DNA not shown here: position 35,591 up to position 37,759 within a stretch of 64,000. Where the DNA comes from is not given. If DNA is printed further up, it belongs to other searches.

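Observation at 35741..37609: ExeA/GspA-like AAA+ ATPase fused through a TM helix to a peptidoglycan amidase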

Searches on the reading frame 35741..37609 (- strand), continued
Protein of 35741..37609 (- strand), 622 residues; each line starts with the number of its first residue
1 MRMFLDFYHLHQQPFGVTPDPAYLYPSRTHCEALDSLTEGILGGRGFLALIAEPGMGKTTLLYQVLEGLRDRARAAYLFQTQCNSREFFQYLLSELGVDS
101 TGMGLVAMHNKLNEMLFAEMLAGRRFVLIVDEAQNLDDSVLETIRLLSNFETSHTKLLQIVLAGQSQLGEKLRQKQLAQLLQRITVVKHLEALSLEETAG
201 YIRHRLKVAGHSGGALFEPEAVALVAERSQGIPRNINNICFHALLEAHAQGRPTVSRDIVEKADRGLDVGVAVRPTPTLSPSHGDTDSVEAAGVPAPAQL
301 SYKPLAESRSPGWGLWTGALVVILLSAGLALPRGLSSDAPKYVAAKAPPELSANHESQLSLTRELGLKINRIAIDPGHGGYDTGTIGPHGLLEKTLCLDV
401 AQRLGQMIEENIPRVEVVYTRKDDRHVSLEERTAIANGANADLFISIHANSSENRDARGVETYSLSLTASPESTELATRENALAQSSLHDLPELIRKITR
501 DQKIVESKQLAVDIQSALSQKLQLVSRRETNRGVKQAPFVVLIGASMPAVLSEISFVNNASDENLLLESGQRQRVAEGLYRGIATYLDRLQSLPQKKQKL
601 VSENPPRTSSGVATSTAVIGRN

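Call 51: search_solved_structures(query=A2, max_evalue=1)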
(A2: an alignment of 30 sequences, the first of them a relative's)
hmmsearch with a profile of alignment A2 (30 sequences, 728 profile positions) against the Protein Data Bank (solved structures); distinct sequences matched with E-value up to 1: 23.
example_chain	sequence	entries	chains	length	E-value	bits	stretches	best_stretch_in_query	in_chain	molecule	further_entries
8c2o_A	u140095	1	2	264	5.3e-34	121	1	476-706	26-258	N-acetylmuramoyl-L-alanine amidase AmiA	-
1jwq_A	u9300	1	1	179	1.5e-33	119.6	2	476-572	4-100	N-ACETYLMURAMOYL-L-ALANINE AMIDASE CwlV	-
4bin_A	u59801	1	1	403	2.1e-33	119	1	398-692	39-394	N-ACETYLMURAMOYL-L-ALANINE AMIDASE AMIC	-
4rn7_A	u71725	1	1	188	7.6e-32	113.9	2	476-582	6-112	N-acetylmuramoyl-L-alanine amidase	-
3ne8_A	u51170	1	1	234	2.9e-31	112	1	475-691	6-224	N-acetylmuramoyl-l-alanine amidase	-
5emi_A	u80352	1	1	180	4.2e-30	108.1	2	476-569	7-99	Cell wall hydrolase/autolysin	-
8c0j_A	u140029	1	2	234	5.1e-28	101.2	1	476-692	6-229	N-acetylmuramoyl-L-alanine amidase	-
7tj4_B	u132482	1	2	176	7e-21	77.6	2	475-568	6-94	LytH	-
5j72_A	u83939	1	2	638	8.4e-19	70.8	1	419-568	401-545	Putative N-acetylmuramoyl-L-alanine amidase,autolysin cwp6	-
7rag_B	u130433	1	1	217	1.5e-18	69.9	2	475-580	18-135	Germination-specific N-acetylmuramoyl-L-alanine amidase, Autolysin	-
7b3n_A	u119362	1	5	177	1.8e-13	53.2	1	476-555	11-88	Cell wall hydrolase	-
7agm_A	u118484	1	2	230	6.2e-05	24.9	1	646-694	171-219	N-acetylmuramoyl-L-alanine amidase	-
7agl_A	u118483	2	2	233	0.00023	23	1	647-693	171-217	N-acetylmuramoyl-L-alanine amidase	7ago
4m6g_A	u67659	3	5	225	0.00099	20.9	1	646-692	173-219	Peptidoglycan Amidase Rv3717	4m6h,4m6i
4lq6_A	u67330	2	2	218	0.001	20.9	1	646-692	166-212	N-acetymuramyl-L-alanine amidase-related protein | N-acetylmuramoyl-L-alanine amidase Rv3717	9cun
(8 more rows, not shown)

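Call 61: search_protein_families(library=ncbifam, proteins=[P0206, P0135, P0121], max_evalue=0.00001)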
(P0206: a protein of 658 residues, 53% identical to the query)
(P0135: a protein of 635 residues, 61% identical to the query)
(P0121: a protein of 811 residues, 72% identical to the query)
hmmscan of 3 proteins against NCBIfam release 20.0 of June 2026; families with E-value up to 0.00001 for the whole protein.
P0206 (658 aa): 4 families
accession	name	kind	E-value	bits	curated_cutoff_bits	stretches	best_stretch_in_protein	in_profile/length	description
TIGR03015.1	pepcterm_ATPase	hypoth_equivalog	2.9e-69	233.5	324.5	1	1-265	1-266/269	XrtA/PEP-CTERM system-associated ATPase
TIGR01352.1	tonB_Cterm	subfamily_domain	1e-11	45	27.1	1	583-656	1-74/76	TonB family protein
NF038079.1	TonB_sider_MxcH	equivalog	4.3e-08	31.7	925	1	576-656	3-84/792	TonB-dependent siderophore myxochelin receptor MxcH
NF008082.0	PRK10819.1-3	equivalog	5.2e-06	26.5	265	0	485-639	71-224/242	TonB system transport protein TonB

P0135 (635 aa): 2 families
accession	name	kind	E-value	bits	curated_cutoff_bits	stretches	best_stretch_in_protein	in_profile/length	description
TIGR03015.1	pepcterm_ATPase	hypoth_equivalog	9e-76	254.8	324.5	1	175-437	4-267/269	XrtA/PEP-CTERM system-associated ATPase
TIGR02266.1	gmx_TIGR02266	paralog_domain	5.9e-09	36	68.7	1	14-83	22-95/96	TIGR02266 family protein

P0121 (811 aa): 7 families
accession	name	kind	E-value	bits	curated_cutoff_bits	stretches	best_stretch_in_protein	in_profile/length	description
TIGR03015.1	pepcterm_ATPase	hypoth_equivalog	9.6e-69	231.8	324.5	1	1-260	1-261/269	XrtA/PEP-CTERM system-associated ATPase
NF038267.1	amidase_AmiC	exception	1.2e-38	132.8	700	1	408-774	33-406/407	N-acetylmuramoyl-L-alanine amidase AmiC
NF007652.1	PRK10319.1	equivalog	3.1e-36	125.1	400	1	516-784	19-288/291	N-acetylmuramoyl-L-alanine amidase AmiA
NF007751.0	PRK10431.1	equivalog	2.9e-30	105.2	532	1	406-776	20-418/445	N-acetylmuramoyl-L-alanine amidase AmiB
TIGR02883.1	spore_cwlD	equivalog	1.2e-29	103.8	221.55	2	559-664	3-118/189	N-acetylmuramoyl-L-alanine amidase CwlD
NF038140.1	amidase_Rv3717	exception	5.6e-10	39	335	0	569-651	56-137/233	Rv3717 family N-acetylmuramoyl-L-alanine amidase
NF050040.1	horm_taper_TftA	equivalog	8.6e-07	28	500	0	557-653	2-99/450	hormogonium tapered terminus morphoprotein TftA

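Call 72: search_protein_families(library=pfam, proteins=[P0197, P0240, P0247, P0254, P0151, P0148, P0124, P0126, P0127], max_evalue=0.0001)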
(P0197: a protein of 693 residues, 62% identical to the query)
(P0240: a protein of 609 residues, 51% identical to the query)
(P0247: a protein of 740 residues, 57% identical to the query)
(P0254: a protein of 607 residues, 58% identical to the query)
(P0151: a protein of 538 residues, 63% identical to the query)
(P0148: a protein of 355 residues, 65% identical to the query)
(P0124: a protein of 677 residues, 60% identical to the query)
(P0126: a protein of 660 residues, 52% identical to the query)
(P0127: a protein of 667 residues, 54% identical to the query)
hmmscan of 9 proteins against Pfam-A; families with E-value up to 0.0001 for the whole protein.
P0197 (693 aa): 2 families
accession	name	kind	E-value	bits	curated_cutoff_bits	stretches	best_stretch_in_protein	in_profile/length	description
PF01520.23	Amidase_3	-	4.2e-51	173.9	27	1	452-664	1-173/174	N-acetylmuramoyl-L-alanine amidase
PF11741.13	AMIN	-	3.4e-10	40.4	20.5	1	257-353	2-100/101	AMIN domain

P0240 (609 aa): 3 families
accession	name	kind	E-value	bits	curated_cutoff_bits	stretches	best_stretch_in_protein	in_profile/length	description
PF01520.23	Amidase_3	-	1.2e-51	175.7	27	1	375-586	1-173/174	N-acetylmuramoyl-L-alanine amidase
PF11741.13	AMIN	-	1.5e-07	31.9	20.5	1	204-294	6-99/101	AMIN domain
PF13174.12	TPR_6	-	2.1e-06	28.5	26.3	0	127-158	2-32/33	Tetratricopeptide repeat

P0247 (740 aa): 4 families
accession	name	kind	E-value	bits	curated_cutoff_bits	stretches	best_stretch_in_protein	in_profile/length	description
PF01520.23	Amidase_3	-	1e-51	175.9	27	1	494-707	1-174/174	N-acetylmuramoyl-L-alanine amidase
PF11741.13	AMIN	-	1.2e-10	41.9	20.5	1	253-343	7-99/101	AMIN domain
PF13174.12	TPR_6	-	5.1e-08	33.5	26.3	1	142-175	1-33/33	Tetratricopeptide repeat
PF13525.12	YfiO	-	3.2e-05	24.2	25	0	120-152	106-138/203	Outer membrane lipoprotein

P0254 (607 aa): 3 families
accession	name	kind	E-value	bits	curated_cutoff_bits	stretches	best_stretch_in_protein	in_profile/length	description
PF01520.23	Amidase_3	-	3.4e-52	177.4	27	1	367-579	1-173/174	N-acetylmuramoyl-L-alanine amidase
PF11741.13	AMIN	-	7.6e-10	39.2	20.5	1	223-303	10-90/101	AMIN domain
PF13174.12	TPR_6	-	1.4e-05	25.9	26.3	0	135-167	1-32/33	Tetratricopeptide repeat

P0151 (538 aa): 2 families
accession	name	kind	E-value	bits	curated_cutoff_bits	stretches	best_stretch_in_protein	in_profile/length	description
PF01520.23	Amidase_3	-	1.6e-53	181.8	27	1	292-504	1-173/174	N-acetylmuramoyl-L-alanine amidase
PF11741.13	AMIN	-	1.4e-13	51.2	20.5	1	76-159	2-85/101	AMIN domain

P0148 (355 aa): 1 family
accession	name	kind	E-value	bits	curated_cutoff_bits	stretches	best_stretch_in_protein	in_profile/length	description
PF01520.23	Amidase_3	-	1.1e-51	175.8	27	1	109-320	1-172/174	N-acetylmuramoyl-L-alanine amidase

P0124 (677 aa): 3 families
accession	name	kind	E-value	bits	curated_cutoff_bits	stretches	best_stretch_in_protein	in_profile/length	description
PF01520.23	Amidase_3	-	9.4e-51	172.7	27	1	425-637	1-173/174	N-acetylmuramoyl-L-alanine amidase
PF13401.12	AAA_22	-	1.2e-14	55.2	27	1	42-170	4-130/130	AAA domain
PF13191.12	AAA_16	-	3e-05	25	32.6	0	37-147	17-157/167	AAA ATPase domain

P0126 (660 aa): 4 families
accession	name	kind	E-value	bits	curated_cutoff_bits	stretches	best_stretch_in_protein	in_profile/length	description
PF01520.23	Amidase_3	-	1.4e-32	113.5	27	1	417-628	1-174/174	N-acetylmuramoyl-L-alanine amidase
PF13401.12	AAA_22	-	1.3e-22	80.9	27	1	42-167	4-127/130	AAA domain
PF13191.12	AAA_16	-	2.9e-07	31.5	32.6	1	24-151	4-161/167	AAA ATPase domain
PF13245.12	AAA_19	-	1.7e-05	25.5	25.1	1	45-149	13-115/134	AAA domain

P0127 (667 aa): 4 families
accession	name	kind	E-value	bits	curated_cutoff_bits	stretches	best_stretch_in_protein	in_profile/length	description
PF01520.23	Amidase_3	-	3.2e-51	174.2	27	1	421-632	1-172/174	N-acetylmuramoyl-L-alanine amidase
PF13401.12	AAA_22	-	1.8e-10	41.7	27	1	41-154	3-130/130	AAA domain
PF13191.12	AAA_16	-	5.3e-07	30.7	32.6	1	29-70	6-51/167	AAA ATPase domain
PF13604.12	AAA_30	-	5.2e-06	26.8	27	1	35-146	10-123/191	AAA domain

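Call 73: search_protein_families(library=padloc, proteins=[window:35741-37609:-], max_evalue=0.001)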
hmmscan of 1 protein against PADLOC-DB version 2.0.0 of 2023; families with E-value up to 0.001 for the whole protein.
window:35741-37609:- (622 aa): 1 family
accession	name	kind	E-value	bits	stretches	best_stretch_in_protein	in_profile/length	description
PDLC02350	AbiO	-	0.00095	16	0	41-188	190-318/468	AbiO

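Call 79: predict_structure(alignment_id=A7)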
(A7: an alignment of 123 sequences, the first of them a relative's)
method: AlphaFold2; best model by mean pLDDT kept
length: 622 residues; sequences in the alignment: 123
mean_pLDDT: 78.9   pTM: 0.54
mean pLDDT of the five models: 78.9, 78.1, 77.6, 77.2, 76.8
residues with pLDDT >= 90: 325; 70-90: 102; 50-70: 78; < 50: 117
segments of 3 or more residues with pLDDT < 50: 283-293, 297-312, 331-358, 457-470, 472-491, 530-535, 602-622
pLDDT, mean of each block of 10 residues (from residue 1): 96 94 95 97 96 97 96 94 94 97 97 96 96 97 94 90 98 98 97 97 97 96 98 98 98 98 92 63 48 45 40 64 77 39 35 45 70 84 68 90 97 96 82 91 90 52 36 44 41 59 85 88 61 54 83 68 80 92 93 61 46 40 39
secondary structure, 60 per line:
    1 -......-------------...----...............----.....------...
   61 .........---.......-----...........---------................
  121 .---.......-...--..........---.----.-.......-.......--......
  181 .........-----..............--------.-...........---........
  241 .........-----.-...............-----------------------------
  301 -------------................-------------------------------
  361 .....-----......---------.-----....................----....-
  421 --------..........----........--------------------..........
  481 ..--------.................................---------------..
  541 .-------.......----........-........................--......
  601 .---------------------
elements in order: H2-7 H28-42 E47-51 H58-69 E73-79 H85-95 H105-121 E125-131 H138-147 E158-164 H166-172 H175-183 E184-189 H195-208 H219-229 H233-249 H257-271 H314-329 H361-365 E371-376 H393-411 E416-419 H429-438 E443-450 H471-482 H491-523 E539-541 E549-555 H560-567 H569-592 H595-601

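Call 81: fold_search(model_id=the predicted structure, library=pdb)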
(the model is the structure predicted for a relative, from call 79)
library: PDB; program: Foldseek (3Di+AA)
matches with E <= 10: 1618; with E <= 0.001: 832
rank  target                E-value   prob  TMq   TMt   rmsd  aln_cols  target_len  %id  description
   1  1w5t_A                4.4e-11  1.00  0.34  0.51   4.2       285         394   18  Structure of the Aeropyrum Pernix ORC2 protein (ADPNP-ADP complexes) (released 2004-10-05)
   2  8c0j_A                7.5e-11  1.00  0.24  0.70   6.8       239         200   26  Structure of AmiB enzymatic domain bound to the EnvC LytM domain (released 2023-06-14)
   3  8xvb_A                9.3e-11  1.00  0.32  0.75   4.0       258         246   21  Cryo-EM structure of ATP-DNA-MuB filaments (released 2024-08-14)
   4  8c2o_A                1.3e-10  1.00  0.26  0.65   9.4       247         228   30  Structure of E. coli AmiA (released 2023-06-14)
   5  1w5s_B                1.5e-10  1.00  0.33  0.49   4.3       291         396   18  Structure of the Aeropyrum Pernix ORC2 protein (ADP form) (released 2004-10-05)
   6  1w5s_A                1.6e-10  1.00  0.33  0.49   4.3       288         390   19  Structure of the Aeropyrum Pernix ORC2 protein (ADP form) (released 2004-10-05)
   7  8c2o_B                2.2e-10  1.00  0.25  0.64   9.4       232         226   32  Structure of E. coli AmiA (released 2023-06-14)
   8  8c0j_C                4.9e-10  1.00  0.25  0.73   4.5       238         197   25  Structure of AmiB enzymatic domain bound to the EnvC LytM domain (released 2023-06-14)
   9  7jgr_A                5.7e-10  1.00  0.34  0.51   4.1       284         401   19  Structure of Drosophila ORC bound to DNA (84 bp) and Cdc6 (released 2020-09-09)
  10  1fnn_A                6.0e-10  1.00  0.33  0.52   4.5       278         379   17  CRYSTAL STRUCTURE OF CDC6P FROM PYROBACULUM AEROPHILUM (released 2000-10-04)
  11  5emi                  8.8e-10  1.00  0.23  0.76   5.9       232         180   26  N-acetylmuramoyl-L-alanine amidase AmiC2 of Nostoc punctiforme (released 2016-02-10)
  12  4bin                  1.0e-09  1.00  0.25  0.43   9.3       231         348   28  Crystal structure of the E. coli N-acetylmuramoyl-L-alanine amidase AmiC (released 2013-08-21)
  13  1w5t_C                1.6e-09  1.00  0.33  0.50   4.2       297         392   18  Structure of the Aeropyrum Pernix ORC2 protein (ADPNP-ADP complexes) (released 2004-10-05)
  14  4rn7                  1.9e-09  1.00  0.23  0.75   7.7       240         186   24  The crystal structure of N-acetylmuramoyl-L-alanine amidase from Clostridium difficile 630 (released 2014-11-05)
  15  1jwq                  2.1e-09  1.00  0.23  0.76   9.1       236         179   26  Structure of the catalytic domain of CwlV, N-acetylmuramoyl-L-alanine amidase from Bacillus(Paenibacillus) polymyxa var. (released 2003-11-18)
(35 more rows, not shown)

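Call 82: find_encoding_contigs(protein=P0206, flank=8000, max_places=3)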
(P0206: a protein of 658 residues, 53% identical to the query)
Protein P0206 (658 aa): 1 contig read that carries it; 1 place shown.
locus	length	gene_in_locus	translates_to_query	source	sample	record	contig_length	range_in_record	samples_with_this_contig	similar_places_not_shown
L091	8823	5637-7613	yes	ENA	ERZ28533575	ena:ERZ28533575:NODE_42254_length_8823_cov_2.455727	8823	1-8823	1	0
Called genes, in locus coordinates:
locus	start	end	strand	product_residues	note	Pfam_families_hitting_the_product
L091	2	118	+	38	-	?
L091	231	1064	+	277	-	-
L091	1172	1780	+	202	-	-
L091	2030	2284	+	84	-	PF07704:PSK_trans_fac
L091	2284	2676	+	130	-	PF01850:PIN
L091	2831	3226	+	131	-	PF04519:Bactofilin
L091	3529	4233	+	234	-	PF00989:PAS (weak), PF08448:PAS_4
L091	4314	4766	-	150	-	PF09685:MamF_MmsF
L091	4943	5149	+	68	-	PF09957:VapB_antitoxin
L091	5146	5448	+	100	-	-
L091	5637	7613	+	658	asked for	PF13191:AAA_16, PF13401:AAA_22, PF13604:AAA_30 (weak), PF03544:TonB_C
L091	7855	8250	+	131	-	PF04519:Bactofilin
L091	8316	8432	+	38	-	-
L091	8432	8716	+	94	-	-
